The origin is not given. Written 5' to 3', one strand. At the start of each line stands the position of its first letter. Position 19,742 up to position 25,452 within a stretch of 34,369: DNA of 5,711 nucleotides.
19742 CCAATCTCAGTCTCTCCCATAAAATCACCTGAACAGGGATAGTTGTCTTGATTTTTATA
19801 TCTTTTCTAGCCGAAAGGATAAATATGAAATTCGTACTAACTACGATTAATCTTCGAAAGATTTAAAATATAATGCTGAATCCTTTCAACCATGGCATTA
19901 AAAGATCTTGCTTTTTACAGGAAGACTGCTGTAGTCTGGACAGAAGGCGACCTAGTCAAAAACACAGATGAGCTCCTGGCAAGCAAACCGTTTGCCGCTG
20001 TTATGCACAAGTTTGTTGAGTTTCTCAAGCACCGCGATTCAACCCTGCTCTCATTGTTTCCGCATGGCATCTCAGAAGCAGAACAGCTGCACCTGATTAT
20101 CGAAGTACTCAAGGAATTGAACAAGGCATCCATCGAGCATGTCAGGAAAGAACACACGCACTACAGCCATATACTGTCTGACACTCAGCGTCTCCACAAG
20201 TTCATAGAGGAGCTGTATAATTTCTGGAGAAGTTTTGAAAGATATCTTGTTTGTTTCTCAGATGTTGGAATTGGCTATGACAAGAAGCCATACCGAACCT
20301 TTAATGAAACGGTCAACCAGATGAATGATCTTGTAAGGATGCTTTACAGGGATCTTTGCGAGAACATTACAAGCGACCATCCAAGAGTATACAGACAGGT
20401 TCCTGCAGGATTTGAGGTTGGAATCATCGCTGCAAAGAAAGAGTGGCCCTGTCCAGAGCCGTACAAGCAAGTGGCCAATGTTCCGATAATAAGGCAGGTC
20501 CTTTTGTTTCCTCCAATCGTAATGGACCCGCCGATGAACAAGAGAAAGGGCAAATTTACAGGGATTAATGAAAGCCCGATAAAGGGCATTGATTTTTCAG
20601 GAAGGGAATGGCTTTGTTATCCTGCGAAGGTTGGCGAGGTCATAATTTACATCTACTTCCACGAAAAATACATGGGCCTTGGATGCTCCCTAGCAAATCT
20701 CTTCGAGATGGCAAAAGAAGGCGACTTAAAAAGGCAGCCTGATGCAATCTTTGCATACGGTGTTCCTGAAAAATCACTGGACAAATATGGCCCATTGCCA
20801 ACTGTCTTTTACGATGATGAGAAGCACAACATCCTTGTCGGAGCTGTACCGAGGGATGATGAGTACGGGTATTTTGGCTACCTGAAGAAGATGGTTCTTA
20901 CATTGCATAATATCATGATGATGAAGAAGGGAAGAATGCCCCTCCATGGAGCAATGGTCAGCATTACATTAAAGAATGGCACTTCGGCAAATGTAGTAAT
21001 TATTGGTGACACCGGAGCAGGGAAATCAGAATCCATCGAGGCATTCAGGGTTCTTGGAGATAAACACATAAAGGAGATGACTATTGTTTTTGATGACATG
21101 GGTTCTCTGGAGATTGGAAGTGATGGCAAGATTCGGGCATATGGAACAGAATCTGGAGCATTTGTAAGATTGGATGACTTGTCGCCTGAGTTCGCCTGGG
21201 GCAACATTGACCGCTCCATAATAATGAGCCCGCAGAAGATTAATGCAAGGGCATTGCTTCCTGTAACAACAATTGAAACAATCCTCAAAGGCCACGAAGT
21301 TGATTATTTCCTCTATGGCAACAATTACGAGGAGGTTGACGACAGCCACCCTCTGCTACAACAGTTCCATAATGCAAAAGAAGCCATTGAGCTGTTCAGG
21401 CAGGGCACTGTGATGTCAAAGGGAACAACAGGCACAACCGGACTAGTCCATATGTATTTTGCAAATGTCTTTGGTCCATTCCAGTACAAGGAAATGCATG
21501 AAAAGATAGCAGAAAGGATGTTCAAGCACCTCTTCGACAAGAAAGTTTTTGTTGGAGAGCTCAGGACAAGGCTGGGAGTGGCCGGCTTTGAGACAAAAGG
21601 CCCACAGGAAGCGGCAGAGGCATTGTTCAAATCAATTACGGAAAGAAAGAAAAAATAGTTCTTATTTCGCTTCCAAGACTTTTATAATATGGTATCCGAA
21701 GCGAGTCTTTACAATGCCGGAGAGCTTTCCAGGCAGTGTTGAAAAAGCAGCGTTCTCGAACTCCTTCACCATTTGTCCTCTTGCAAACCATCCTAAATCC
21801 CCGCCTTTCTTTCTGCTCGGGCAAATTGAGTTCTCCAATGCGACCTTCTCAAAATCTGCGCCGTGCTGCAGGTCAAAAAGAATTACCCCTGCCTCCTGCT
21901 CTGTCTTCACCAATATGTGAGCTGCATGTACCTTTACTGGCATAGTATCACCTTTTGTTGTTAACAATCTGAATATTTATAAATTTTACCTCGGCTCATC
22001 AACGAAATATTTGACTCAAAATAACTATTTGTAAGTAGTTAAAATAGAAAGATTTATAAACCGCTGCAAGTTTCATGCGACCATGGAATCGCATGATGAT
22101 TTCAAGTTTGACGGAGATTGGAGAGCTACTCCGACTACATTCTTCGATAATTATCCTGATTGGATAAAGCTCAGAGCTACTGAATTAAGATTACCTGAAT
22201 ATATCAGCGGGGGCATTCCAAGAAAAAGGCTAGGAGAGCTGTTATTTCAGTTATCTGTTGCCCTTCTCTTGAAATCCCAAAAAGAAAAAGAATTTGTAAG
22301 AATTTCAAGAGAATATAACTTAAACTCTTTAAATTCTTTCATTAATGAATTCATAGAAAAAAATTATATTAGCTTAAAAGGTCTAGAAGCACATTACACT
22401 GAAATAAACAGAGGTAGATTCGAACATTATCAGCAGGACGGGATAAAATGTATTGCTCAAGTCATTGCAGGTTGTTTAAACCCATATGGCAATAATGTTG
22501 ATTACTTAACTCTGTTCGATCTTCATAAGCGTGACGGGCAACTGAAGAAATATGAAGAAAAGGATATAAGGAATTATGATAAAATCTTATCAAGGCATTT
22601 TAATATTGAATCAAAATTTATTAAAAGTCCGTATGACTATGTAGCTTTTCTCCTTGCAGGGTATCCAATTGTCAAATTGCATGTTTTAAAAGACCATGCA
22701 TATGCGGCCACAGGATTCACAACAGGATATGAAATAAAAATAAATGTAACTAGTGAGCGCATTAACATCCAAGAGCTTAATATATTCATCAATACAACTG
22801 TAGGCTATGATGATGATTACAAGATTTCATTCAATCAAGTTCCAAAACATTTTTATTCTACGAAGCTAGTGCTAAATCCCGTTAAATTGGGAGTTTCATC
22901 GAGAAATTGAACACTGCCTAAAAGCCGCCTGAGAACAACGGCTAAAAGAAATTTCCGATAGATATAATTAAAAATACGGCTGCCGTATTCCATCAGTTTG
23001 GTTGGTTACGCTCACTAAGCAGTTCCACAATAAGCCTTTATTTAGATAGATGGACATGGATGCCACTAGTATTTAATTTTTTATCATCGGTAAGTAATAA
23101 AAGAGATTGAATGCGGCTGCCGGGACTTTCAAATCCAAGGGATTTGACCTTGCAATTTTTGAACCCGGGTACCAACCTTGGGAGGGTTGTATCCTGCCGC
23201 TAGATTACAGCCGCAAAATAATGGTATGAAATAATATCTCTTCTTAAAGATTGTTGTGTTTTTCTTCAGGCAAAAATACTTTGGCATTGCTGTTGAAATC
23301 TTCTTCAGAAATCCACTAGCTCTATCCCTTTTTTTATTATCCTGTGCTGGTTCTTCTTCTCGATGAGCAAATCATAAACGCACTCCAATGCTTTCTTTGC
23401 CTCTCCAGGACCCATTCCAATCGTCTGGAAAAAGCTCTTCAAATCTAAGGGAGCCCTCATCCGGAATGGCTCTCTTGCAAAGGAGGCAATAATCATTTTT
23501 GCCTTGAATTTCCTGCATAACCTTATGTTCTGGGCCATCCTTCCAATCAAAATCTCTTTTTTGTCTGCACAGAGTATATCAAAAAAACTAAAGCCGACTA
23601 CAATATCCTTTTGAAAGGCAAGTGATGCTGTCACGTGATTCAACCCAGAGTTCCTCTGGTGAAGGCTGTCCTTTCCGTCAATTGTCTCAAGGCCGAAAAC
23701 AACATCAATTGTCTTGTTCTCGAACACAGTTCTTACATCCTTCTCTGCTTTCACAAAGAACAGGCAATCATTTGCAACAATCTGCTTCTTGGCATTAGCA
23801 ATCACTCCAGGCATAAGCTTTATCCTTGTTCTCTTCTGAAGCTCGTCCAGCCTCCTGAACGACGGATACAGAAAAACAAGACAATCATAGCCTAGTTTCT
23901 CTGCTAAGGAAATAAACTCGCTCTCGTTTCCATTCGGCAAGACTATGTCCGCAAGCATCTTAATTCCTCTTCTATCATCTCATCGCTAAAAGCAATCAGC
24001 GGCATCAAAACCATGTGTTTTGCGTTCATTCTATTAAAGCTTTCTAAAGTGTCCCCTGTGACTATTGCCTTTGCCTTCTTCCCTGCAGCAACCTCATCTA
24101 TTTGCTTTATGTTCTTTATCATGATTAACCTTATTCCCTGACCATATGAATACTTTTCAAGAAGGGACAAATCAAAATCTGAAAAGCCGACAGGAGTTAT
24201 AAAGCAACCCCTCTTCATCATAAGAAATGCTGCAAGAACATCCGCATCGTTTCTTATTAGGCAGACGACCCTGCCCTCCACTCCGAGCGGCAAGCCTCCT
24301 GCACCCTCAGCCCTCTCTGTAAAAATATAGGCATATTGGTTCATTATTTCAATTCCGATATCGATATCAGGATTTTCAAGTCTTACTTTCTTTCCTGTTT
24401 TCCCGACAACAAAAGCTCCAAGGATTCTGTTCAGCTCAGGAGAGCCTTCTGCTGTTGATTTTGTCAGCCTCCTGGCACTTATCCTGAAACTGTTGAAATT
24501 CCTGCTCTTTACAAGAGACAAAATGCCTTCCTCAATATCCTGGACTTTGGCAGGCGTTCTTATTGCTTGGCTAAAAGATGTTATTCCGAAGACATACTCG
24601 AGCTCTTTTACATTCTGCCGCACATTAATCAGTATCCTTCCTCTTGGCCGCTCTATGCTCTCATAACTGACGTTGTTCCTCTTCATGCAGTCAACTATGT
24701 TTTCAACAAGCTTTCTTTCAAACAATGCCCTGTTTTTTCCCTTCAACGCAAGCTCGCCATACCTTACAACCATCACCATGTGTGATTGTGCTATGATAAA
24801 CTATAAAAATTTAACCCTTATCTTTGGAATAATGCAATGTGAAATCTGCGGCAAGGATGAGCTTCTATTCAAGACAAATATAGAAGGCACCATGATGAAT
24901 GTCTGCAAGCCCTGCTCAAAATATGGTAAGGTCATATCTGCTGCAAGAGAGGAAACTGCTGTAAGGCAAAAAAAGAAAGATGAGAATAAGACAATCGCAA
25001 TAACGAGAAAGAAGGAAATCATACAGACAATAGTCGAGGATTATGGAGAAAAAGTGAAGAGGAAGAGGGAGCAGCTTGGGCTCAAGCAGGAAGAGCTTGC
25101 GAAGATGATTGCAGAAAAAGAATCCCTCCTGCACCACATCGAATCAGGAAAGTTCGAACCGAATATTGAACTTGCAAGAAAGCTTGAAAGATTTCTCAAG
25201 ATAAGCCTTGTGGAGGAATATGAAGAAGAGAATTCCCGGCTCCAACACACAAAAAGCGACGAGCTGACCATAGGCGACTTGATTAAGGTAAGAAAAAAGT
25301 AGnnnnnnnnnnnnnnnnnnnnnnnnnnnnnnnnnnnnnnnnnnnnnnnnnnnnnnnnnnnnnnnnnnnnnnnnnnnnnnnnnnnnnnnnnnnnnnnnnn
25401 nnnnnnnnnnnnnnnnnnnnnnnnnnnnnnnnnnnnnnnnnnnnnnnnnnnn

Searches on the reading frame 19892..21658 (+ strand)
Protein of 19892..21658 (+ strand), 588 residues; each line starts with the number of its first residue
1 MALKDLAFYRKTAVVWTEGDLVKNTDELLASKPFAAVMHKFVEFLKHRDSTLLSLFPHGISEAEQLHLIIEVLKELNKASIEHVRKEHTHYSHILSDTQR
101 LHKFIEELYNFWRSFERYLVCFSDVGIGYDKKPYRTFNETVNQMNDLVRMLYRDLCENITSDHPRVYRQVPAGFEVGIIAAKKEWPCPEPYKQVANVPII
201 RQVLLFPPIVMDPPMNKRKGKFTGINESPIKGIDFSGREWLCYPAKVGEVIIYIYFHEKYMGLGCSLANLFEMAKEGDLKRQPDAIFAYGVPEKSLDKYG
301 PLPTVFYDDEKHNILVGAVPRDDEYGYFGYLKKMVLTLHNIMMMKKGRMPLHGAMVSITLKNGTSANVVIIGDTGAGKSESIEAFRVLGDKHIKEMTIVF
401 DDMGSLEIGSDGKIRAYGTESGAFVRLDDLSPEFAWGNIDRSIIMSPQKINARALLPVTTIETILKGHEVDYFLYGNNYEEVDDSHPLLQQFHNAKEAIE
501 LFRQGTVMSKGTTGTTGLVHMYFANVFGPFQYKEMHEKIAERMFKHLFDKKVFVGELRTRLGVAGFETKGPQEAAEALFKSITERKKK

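Call 7: search_protein_families(library=pfam, proteins=[window:19892-21658:+], max_evalue=0.001)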
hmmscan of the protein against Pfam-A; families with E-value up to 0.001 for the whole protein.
window:19892-21658:+ (588 aa): 0 families

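Call 18: search_protein_families(library=pfam, proteins=[window:19892-21658:+], max_evalue=10)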
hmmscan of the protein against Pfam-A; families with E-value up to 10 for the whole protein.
window:19892-21658:+ (588 aa): 6 families
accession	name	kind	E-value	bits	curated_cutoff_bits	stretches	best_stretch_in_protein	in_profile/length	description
PF05049.19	IIGP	-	0.0099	15.4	24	1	344-391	12-61/375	Interferon-inducible GTPase (IIGP)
PF01293.25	PEPCK_ATP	-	0.039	13.1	26.5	1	326-379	174-224/465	Phosphoenolpyruvate carboxykinase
PF01580.24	FtsK_SpoIIIE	-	0.12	12.3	24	1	354-384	29-58/221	FtsK/SpoIIIE family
PF13555.12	AAA_29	-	0.24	11.6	27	1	366-387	23-44/61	P-loop containing region of AAA domain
PF02463.25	SMC_N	-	0.28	11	40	1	367-396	26-56/220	RecF/RecN/SMC N terminal domain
PF13191.12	AAA_16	-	0.3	12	32.6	1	362-393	21-53/167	AAA ATPase domain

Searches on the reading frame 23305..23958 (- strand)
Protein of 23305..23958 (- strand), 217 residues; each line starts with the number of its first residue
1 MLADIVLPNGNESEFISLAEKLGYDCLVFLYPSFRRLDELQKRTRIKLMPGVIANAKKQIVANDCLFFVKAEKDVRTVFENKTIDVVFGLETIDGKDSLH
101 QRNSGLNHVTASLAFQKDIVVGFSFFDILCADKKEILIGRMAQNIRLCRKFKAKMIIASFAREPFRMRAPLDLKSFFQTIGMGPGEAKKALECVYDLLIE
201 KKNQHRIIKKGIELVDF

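Call 6: search_protein_families(library=pfam, proteins=[window:23305-23958:-], max_evalue=0.1)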
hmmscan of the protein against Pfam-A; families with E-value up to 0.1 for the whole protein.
window:23305-23958:- (217 aa): 1 family
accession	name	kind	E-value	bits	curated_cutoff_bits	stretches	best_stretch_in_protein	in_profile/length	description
PF01876.22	RNase_P_p30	-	1.5e-15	57.6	35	1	100-191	120-211/214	RNase P subunit p30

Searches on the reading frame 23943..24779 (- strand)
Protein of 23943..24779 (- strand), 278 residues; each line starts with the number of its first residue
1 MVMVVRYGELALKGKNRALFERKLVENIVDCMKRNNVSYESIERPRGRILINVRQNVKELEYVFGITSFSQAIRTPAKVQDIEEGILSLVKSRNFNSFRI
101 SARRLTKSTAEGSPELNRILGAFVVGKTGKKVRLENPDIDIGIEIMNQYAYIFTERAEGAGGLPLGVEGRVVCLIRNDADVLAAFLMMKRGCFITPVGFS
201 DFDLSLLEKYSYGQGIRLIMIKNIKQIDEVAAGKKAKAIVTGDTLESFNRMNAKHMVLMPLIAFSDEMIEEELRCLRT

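Call 6: search_protein_families(library=pfam, proteins=[window:23943-24779:-], max_evalue=0.1)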
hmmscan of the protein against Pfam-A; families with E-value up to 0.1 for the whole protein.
window:23943-24779:- (278 aa): 4 families
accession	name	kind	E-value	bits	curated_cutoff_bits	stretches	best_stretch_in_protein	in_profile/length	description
PF22025.1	ThiI_fer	-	4.9e-17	62.6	25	1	3-70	2-72/72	ThiI ferredoxin-like domain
PF02926.22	THUMP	-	4.6e-11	43.4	20.6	1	77-154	2-83/84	THUMP domain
PF02568.20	ThiI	-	4.8e-06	26.8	20.5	1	166-199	1-35/197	Thiamine biosynthesis protein (ThiI)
PF22023.1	Pus10_THUMP_arc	-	0.02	15.4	28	1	115-141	49-75/78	Pus10 THUMP domain, archaeal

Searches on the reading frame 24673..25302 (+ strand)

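Call 6: search_protein_families(library=pfam, proteins=[window:24673-25302:+], max_evalue=0.1)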
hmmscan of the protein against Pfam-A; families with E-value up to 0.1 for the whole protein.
window:24673-25302:+ (209 aa): 7 families
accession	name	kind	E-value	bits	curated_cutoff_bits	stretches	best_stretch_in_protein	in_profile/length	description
PF01381.28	HTH_3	-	7.1e-12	45.6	23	1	128-181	1-54/55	Helix-turn-helix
PF12844.13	HTH_19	-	1.2e-07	32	30.2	1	125-179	1-55/64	Helix-turn-helix domain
PF24250.1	HVO_2718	-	3.7e-05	24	30.3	1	101-182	91-173/173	Transcription regulator HVO_2718-like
PF13560.12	HTH_31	-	0.0002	22.1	27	1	124-178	2-57/64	Helix-turn-helix domain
PF15731.11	MqsA_antitoxin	-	0.0023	18.5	30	1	54-171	1-117/131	Antitoxin component of bacterial toxin-antitoxin system, MqsA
PF13413.12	HTH_25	-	0.058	13.7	24.6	0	129-162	3-36/62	Helix-turn-helix domain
PF13133.11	DUF3949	-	0.062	14.3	25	0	124-158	8-42/61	Protein of unknown function (DUF3949)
